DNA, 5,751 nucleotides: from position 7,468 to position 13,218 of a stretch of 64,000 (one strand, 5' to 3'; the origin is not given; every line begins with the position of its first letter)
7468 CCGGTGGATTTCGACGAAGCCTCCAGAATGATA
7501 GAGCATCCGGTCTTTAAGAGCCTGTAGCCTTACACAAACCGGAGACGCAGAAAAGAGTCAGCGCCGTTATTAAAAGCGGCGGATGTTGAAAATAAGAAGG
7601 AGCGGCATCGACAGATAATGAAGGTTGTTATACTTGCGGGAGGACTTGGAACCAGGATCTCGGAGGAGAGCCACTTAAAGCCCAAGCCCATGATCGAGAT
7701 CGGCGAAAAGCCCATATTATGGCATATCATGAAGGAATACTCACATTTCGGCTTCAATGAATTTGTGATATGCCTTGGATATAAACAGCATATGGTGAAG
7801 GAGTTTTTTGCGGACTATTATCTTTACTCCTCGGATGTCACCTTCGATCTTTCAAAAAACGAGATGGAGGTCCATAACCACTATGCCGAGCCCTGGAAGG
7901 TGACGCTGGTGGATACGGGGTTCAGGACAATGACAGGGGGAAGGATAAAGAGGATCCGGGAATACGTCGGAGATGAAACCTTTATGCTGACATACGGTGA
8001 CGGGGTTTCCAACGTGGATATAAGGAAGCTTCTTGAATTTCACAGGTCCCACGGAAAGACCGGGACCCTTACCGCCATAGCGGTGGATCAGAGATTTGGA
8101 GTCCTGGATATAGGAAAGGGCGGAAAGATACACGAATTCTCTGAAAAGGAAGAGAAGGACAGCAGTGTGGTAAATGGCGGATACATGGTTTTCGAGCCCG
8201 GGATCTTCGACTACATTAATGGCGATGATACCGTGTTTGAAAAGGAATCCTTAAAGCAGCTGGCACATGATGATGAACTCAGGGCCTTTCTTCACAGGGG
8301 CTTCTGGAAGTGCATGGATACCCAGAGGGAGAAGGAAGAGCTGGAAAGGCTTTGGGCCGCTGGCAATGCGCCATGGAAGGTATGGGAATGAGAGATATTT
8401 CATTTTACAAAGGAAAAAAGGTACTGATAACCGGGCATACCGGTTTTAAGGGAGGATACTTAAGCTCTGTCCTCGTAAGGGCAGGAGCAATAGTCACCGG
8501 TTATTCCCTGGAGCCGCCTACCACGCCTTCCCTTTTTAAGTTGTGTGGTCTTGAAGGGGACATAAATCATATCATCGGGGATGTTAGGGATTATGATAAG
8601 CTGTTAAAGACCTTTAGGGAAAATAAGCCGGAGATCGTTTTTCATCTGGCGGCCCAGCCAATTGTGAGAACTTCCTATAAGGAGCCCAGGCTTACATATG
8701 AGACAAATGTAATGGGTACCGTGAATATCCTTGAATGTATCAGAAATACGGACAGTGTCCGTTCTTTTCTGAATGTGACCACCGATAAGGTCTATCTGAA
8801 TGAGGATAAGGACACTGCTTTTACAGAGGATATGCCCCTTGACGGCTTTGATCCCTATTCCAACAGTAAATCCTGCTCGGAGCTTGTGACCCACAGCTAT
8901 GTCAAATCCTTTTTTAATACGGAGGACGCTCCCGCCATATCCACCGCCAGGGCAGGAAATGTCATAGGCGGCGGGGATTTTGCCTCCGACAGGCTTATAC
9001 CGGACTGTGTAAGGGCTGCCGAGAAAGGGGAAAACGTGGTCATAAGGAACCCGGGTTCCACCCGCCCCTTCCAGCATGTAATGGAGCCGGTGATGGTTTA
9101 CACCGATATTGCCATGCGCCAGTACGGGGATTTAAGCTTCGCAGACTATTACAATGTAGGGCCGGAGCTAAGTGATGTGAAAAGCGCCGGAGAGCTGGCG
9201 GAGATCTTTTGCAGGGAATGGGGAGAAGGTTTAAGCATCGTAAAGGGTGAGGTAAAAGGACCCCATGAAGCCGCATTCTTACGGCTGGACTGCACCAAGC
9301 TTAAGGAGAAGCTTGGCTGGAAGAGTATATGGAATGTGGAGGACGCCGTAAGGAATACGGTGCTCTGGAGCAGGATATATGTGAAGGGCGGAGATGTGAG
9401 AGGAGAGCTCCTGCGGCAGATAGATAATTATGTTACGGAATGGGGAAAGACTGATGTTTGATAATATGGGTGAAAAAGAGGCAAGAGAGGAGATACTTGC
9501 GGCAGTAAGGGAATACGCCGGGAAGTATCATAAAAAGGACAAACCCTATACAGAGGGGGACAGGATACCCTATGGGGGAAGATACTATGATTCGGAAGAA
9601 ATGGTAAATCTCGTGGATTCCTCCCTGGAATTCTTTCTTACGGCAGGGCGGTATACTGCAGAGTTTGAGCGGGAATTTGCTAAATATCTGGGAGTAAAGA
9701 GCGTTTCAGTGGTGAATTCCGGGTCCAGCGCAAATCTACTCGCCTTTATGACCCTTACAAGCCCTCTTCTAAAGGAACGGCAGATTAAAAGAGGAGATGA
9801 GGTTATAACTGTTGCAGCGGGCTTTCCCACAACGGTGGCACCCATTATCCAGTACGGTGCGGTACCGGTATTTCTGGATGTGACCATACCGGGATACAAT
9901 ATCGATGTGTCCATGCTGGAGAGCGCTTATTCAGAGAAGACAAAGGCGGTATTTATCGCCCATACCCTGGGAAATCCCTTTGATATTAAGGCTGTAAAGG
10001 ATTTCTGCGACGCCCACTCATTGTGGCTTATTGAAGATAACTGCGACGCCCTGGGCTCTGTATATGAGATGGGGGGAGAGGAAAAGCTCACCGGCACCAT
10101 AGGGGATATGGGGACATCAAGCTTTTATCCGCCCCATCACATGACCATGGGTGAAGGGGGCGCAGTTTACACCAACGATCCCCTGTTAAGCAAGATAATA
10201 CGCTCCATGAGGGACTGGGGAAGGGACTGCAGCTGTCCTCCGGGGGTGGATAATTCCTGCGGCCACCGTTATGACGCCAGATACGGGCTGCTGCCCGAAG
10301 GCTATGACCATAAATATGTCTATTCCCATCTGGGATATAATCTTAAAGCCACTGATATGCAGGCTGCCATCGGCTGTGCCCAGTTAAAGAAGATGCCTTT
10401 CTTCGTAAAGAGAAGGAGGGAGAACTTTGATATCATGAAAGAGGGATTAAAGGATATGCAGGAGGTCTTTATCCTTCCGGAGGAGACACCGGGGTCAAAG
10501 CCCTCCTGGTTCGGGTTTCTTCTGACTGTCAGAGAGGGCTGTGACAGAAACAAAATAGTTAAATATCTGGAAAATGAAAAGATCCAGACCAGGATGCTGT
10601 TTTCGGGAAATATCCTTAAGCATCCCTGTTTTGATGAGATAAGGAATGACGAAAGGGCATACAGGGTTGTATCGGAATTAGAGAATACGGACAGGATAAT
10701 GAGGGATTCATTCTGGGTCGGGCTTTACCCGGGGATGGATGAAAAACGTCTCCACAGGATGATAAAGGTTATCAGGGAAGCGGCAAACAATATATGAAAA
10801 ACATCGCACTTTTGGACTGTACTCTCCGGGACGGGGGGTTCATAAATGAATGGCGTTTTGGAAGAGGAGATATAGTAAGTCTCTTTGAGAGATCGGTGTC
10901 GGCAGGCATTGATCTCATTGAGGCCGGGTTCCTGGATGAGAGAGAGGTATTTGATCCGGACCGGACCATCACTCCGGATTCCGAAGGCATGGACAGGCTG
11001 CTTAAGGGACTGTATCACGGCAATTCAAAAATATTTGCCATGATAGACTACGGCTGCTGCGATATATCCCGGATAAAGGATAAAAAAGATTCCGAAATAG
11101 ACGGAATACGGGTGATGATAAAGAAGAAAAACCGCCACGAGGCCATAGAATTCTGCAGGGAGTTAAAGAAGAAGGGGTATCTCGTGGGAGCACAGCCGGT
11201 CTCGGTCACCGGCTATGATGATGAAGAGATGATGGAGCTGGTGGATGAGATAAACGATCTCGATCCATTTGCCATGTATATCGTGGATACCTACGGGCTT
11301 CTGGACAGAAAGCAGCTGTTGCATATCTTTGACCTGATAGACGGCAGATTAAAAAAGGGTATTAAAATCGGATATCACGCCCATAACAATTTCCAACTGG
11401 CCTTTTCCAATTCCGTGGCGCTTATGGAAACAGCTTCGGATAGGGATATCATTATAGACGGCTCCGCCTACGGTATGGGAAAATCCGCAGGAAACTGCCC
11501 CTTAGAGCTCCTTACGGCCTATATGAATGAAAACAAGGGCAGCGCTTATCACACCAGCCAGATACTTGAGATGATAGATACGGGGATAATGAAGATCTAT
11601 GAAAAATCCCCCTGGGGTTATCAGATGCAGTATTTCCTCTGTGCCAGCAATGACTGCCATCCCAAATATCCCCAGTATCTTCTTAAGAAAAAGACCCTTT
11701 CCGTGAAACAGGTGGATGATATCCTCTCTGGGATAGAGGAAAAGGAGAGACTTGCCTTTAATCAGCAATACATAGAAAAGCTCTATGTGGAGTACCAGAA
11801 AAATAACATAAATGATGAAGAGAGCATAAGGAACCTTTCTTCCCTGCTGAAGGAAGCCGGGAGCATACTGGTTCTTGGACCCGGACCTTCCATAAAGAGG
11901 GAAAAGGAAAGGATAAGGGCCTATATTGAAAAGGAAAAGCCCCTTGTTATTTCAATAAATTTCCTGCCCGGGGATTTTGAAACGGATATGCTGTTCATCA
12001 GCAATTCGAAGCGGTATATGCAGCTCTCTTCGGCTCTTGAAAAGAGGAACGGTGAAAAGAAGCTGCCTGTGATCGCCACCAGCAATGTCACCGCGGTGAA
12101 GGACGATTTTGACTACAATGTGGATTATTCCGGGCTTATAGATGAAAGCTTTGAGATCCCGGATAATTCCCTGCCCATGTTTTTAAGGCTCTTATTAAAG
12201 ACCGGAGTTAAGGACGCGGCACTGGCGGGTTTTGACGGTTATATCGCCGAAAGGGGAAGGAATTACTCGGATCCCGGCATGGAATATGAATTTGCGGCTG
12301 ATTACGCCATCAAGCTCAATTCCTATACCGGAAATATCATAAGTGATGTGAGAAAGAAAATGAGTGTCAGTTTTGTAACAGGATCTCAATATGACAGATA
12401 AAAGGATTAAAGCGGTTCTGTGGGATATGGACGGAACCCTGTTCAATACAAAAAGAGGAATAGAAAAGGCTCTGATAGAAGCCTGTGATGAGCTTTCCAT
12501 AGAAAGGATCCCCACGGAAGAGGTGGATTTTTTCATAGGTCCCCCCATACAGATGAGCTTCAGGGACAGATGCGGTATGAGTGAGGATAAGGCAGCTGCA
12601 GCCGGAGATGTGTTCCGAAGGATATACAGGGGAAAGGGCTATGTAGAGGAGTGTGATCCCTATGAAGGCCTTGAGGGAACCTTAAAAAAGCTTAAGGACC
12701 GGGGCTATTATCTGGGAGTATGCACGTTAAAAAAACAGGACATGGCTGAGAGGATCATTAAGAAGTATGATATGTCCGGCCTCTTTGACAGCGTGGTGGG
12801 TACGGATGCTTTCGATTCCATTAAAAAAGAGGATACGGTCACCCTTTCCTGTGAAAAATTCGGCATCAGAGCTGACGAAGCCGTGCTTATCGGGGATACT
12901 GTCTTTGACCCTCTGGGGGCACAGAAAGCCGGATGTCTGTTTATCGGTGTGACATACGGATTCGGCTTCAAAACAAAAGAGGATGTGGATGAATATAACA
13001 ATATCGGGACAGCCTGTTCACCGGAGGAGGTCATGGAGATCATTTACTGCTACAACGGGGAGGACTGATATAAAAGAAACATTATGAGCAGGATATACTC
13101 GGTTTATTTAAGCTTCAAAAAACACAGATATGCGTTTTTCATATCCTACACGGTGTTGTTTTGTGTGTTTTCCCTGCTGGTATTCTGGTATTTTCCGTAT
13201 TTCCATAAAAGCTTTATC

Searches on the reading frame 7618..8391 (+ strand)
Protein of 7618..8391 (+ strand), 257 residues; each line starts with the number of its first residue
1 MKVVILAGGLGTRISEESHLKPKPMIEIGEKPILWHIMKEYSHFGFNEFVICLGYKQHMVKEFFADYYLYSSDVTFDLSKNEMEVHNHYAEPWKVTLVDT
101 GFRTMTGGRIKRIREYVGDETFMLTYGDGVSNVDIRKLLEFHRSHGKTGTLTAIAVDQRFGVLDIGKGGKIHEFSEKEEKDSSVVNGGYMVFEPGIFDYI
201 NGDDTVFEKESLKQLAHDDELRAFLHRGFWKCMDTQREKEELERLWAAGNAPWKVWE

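Call 60: search_protein_families(library=pfam, proteins=[window:7618-8391:+], max_evalue=0.0001)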
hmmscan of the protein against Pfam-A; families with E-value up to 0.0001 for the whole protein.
window:7618-8391:+ (257 aa): 2 families
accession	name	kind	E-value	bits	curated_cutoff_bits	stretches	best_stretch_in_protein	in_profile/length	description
PF00483.29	NTP_transferase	-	2.9e-22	79.9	21.2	1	2-230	1-226/245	Nucleotidyl transferase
PF12804.13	NTP_transf_3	-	1.3e-07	32.3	27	1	3-59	1-52/160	MobA-like NTP transferase domain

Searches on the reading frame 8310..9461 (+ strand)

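Call 60: search_protein_families(library=pfam, proteins=[window:8310-9461:+], max_evalue=0.0001)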
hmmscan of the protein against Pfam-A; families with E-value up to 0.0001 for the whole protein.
window:8310-9461:+ (383 aa): 5 families
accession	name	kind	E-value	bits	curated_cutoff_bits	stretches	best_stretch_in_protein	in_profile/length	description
PF16363.11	GDP_Man_Dehyd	-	5e-38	131.8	27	1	39-349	1-331/332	GDP-mannose 4,6 dehydratase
PF01370.27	Epimerase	-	1.6e-30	106.7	20.9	1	38-263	1-220/240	NAD dependent epimerase/dehydratase family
PF02719.21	Polysacc_synt_2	-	7.3e-15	55.4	20.2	1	83-275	54-225/293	Polysaccharide biosynthesis protein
PF01073.25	3Beta_HSD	-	5.9e-08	32.5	22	1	39-196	1-160/280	3-beta hydroxysteroid dehydrogenase/isomerase family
PF04321.23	RmlD_sub_bind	-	2.3e-07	30.6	27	1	37-199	2-141/287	RmlD substrate binding domain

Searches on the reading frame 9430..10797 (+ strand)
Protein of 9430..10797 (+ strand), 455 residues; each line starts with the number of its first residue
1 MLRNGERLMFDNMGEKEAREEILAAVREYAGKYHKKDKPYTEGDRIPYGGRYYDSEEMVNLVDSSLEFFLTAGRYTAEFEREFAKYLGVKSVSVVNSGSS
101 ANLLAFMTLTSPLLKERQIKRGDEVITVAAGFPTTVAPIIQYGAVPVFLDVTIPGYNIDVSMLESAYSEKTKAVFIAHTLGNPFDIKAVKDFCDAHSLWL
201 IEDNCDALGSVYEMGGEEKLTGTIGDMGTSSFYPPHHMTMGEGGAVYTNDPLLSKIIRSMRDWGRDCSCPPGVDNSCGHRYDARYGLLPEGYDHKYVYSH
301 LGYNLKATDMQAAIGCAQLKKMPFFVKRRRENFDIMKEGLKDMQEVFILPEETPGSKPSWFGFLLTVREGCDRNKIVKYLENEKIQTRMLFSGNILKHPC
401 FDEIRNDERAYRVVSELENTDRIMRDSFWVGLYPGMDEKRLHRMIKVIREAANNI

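Call 60: search_protein_families(library=pfam, proteins=[window:9430-10797:+], max_evalue=0.0001)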
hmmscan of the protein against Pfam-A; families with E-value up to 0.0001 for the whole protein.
window:9430-10797:+ (455 aa): 1 family
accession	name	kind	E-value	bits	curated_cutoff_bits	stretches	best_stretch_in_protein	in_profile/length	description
PF01041.23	DegT_DnrJ_EryC1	-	1e-86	291.9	19.8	1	57-448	6-359/360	DegT/DnrJ/EryC1/StrS aminotransferase family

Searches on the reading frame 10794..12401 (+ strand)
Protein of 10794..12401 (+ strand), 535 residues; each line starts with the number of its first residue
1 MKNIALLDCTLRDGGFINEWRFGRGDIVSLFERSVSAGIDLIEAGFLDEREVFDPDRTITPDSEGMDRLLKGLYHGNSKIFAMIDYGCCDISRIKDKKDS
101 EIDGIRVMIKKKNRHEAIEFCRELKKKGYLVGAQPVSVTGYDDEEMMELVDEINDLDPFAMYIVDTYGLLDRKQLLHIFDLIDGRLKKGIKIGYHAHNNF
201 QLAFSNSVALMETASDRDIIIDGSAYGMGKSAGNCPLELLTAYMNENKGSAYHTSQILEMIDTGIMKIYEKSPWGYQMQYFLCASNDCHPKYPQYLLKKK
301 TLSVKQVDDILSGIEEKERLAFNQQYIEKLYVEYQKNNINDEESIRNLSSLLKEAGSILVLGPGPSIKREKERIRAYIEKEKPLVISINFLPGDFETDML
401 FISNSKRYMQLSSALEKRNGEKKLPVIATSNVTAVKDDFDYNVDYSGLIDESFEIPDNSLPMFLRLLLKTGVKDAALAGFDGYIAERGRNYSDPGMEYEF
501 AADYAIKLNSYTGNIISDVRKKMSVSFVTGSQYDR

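Call 60: search_protein_families(library=pfam, proteins=[window:10794-12401:+], max_evalue=0.0001)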
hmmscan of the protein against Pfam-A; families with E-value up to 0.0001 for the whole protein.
window:10794-12401:+ (535 aa): 1 family
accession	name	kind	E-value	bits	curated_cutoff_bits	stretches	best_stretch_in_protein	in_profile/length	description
PF00682.25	HMGL-like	-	7e-19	68.7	29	1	113-251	114-244/260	HMGL-like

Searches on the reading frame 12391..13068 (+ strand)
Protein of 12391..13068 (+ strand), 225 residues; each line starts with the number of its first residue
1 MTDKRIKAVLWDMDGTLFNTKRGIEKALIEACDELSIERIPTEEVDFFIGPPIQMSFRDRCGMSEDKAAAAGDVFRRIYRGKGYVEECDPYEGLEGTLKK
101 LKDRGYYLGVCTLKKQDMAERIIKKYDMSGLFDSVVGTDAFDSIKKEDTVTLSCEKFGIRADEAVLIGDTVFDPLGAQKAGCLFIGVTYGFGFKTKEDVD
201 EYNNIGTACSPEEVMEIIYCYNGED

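Call 60: search_protein_families(library=pfam, proteins=[window:12391-13068:+], max_evalue=0.0001)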
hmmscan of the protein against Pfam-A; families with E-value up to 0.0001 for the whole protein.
window:12391-13068:+ (225 aa): 5 families
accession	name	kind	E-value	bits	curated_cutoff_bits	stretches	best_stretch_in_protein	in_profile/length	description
PF13419.12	HAD_2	-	1e-32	114.1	23.8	1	9-187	1-178/178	Haloacid dehalogenase-like hydrolase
PF00702.32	Hydrolase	-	3.3e-18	67.2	26.4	1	6-181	1-191/191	haloacid dehalogenase-like hydrolase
PF12710.13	HAD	-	2.9e-05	25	27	1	9-139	1-131/189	haloacid dehalogenase-like hydrolase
PF13242.12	Hydrolase_like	-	3.3e-05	24.2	22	1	153-200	13-59/75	HAD-hyrolase-like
PF08282.18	Hydrolase_3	-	8.4e-05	22.8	20.9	0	10-36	2-28/255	haloacid dehalogenase-like hydrolase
